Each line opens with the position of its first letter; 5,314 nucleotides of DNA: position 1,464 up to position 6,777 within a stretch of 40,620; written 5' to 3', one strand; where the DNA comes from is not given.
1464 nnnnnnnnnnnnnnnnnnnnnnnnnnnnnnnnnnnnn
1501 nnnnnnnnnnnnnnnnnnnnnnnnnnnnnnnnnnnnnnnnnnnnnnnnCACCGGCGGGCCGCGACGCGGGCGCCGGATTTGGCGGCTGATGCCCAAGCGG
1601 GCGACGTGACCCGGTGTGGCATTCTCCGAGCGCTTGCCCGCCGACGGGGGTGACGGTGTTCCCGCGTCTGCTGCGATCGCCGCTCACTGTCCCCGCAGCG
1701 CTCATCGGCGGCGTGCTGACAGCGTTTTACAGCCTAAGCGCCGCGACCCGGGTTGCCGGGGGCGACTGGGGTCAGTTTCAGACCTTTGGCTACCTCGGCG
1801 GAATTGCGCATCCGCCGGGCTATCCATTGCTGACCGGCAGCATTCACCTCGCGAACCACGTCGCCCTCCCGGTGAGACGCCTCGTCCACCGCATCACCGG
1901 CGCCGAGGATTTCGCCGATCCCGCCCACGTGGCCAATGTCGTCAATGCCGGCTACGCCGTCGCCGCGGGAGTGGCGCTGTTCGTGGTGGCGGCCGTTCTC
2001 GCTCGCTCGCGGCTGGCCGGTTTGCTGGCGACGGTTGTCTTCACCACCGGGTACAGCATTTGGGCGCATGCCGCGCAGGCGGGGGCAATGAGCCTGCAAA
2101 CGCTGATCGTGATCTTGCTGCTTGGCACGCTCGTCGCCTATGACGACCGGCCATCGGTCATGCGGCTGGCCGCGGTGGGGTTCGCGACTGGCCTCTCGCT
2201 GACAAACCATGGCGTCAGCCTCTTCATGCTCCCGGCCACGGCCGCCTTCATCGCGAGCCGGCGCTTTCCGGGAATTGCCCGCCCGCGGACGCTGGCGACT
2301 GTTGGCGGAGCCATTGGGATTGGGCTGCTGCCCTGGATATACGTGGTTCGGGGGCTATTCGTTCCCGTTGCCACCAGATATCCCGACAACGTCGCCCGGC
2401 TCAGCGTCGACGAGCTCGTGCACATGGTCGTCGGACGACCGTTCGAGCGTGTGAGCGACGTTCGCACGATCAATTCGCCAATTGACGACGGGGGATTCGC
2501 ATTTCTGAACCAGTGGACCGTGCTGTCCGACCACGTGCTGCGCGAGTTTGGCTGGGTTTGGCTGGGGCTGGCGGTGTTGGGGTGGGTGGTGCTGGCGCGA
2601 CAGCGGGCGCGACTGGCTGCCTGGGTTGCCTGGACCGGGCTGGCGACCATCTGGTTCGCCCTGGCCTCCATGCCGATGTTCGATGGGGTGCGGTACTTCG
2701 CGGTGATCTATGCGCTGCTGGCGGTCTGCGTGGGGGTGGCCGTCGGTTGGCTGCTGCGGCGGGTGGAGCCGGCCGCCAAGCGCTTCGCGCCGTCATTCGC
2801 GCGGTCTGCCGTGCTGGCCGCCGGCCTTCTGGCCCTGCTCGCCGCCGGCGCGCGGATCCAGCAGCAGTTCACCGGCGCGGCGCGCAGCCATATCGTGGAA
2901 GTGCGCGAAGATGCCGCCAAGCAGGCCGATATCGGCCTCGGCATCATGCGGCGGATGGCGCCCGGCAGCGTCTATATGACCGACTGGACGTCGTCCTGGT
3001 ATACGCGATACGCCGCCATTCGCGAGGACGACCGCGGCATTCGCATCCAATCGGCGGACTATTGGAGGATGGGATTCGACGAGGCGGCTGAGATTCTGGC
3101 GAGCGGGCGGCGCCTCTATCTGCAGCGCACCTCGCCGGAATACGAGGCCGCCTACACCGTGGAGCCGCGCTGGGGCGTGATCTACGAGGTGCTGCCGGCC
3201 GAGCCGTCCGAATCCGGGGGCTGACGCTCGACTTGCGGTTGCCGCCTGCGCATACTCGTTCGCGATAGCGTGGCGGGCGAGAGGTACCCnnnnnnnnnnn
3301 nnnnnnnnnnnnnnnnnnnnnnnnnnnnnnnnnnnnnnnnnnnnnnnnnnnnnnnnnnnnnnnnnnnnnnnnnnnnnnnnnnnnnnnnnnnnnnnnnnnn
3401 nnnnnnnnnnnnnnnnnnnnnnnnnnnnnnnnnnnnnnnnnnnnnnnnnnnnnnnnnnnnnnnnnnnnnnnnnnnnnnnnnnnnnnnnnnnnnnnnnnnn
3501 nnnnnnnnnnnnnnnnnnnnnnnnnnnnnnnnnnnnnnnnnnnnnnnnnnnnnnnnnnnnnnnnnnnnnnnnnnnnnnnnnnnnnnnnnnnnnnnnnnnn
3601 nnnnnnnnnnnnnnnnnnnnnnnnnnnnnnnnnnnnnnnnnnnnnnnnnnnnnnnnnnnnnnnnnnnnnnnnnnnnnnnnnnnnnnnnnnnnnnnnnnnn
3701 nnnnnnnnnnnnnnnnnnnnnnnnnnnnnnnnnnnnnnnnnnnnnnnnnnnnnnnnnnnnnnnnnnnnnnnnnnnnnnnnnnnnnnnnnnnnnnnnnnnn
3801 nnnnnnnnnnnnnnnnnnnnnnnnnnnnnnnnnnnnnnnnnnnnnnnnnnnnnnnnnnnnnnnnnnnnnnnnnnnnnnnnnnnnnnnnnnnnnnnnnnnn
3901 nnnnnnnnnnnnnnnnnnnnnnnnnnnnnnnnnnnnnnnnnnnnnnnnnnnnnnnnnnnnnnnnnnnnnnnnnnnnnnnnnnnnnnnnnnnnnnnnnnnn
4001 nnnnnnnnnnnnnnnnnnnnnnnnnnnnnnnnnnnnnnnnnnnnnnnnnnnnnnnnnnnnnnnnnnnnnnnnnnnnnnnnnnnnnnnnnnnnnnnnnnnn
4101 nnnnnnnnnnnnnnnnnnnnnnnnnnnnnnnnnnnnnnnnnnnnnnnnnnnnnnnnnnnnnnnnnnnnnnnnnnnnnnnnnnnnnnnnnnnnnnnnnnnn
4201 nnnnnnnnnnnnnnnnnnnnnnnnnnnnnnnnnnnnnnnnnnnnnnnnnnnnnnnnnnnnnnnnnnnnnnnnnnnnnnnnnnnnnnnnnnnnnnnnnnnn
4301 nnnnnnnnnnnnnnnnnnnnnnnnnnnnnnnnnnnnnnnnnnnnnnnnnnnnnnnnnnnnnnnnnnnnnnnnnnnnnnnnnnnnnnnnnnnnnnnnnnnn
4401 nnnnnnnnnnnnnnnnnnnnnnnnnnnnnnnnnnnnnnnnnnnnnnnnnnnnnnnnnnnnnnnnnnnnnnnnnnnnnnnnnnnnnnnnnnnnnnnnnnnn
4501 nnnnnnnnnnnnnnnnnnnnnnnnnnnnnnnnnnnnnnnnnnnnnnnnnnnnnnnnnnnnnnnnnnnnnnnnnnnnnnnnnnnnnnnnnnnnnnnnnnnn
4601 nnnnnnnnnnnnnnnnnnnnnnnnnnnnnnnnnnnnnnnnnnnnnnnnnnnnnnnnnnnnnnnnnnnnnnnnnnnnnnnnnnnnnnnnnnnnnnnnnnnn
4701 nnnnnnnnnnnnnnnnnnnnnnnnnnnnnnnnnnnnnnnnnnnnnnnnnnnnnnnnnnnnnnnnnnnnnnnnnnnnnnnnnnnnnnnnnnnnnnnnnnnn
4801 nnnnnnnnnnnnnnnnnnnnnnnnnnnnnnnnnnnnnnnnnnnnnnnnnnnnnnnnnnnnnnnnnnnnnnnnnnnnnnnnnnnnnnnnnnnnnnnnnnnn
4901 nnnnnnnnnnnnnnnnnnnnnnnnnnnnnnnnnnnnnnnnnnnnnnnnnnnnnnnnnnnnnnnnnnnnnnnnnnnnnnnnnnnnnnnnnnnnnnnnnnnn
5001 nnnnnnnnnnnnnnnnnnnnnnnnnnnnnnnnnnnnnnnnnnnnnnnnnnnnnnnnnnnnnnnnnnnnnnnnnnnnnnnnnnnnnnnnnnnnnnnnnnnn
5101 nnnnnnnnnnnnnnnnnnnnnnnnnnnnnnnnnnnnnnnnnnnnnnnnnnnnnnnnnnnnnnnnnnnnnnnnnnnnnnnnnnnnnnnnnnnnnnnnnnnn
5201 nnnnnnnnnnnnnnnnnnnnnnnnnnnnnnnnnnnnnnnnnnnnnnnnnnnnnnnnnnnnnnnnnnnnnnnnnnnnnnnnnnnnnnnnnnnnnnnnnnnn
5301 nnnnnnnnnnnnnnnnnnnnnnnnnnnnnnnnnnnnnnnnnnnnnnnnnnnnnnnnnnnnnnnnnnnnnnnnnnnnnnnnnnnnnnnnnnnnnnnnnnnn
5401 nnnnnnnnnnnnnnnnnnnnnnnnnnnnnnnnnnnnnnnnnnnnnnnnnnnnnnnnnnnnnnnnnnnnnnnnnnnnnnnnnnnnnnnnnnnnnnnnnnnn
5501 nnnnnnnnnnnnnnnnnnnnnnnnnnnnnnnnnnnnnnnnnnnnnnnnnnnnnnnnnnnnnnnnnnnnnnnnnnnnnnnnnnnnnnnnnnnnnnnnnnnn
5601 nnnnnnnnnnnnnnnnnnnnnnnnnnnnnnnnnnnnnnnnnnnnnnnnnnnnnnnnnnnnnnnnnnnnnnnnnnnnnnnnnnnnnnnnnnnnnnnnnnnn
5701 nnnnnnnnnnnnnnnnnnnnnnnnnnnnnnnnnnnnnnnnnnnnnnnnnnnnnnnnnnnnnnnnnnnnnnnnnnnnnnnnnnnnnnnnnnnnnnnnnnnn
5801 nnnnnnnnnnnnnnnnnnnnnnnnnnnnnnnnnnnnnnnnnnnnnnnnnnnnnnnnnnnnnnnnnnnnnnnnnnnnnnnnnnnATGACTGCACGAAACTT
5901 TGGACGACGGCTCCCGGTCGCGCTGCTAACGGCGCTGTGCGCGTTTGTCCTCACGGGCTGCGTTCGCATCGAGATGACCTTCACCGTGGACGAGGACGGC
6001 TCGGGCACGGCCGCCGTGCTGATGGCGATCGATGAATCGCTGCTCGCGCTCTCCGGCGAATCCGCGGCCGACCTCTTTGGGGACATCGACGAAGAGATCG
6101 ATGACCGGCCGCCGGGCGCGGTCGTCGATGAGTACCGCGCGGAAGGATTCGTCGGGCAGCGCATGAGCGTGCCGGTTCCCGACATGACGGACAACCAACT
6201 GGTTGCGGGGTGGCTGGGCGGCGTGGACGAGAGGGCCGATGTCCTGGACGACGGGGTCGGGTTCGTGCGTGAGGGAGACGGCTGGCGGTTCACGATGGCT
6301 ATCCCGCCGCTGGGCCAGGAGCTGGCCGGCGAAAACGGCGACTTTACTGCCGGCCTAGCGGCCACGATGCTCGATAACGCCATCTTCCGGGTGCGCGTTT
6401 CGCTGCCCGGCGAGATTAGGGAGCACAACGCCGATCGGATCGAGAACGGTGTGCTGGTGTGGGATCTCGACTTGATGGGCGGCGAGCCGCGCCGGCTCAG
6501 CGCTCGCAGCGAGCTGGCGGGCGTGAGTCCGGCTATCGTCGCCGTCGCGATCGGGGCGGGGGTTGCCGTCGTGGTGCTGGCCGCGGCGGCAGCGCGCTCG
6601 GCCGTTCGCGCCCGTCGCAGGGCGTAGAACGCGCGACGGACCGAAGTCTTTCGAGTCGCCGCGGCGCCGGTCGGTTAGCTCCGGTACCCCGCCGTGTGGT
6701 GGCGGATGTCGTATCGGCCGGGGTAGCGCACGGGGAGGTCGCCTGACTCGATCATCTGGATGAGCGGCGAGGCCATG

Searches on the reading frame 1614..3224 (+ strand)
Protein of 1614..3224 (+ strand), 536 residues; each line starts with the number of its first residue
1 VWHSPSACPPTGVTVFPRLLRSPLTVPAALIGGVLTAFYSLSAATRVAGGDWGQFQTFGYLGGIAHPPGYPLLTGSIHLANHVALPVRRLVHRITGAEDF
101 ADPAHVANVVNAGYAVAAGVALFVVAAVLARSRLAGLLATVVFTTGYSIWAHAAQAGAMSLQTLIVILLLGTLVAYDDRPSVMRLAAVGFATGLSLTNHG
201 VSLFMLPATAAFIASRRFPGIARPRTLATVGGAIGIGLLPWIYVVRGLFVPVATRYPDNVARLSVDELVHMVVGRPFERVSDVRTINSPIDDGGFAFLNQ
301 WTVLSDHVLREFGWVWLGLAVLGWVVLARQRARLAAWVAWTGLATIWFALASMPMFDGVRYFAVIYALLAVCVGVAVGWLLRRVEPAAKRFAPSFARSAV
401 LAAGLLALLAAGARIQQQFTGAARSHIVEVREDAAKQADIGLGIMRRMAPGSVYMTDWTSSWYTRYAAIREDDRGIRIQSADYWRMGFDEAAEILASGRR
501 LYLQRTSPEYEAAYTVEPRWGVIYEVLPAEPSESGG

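Call 12: search_protein_families(library=pfam, proteins=[window:1614-3224:+], max_evalue=0.001)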
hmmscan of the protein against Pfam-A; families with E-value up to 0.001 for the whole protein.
window:1614-3224:+ (536 aa): 1 family
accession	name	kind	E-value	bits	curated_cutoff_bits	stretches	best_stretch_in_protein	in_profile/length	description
PF11028.14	TMEM260-like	-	1.9e-06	28.2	24.2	1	51-217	1-174/179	Protein O-mannosyl-transferase TMEM260-like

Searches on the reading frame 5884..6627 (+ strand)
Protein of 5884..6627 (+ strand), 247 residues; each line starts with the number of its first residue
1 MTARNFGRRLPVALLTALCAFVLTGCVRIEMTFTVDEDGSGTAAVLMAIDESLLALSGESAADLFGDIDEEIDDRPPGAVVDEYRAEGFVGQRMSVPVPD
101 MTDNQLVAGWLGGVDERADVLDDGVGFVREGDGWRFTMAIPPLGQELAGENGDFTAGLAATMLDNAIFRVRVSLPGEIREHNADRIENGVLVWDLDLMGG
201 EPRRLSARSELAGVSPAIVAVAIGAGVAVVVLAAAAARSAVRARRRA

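Call 12: search_protein_families(library=pfam, proteins=[window:5884-6627:+], max_evalue=0.001)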
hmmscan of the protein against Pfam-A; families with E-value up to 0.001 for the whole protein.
window:5884-6627:+ (247 aa): 1 family
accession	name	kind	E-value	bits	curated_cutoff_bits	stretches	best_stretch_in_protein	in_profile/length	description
PF21946.1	LppM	-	2.5e-11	44.5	27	1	28-210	1-152/153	LppM domain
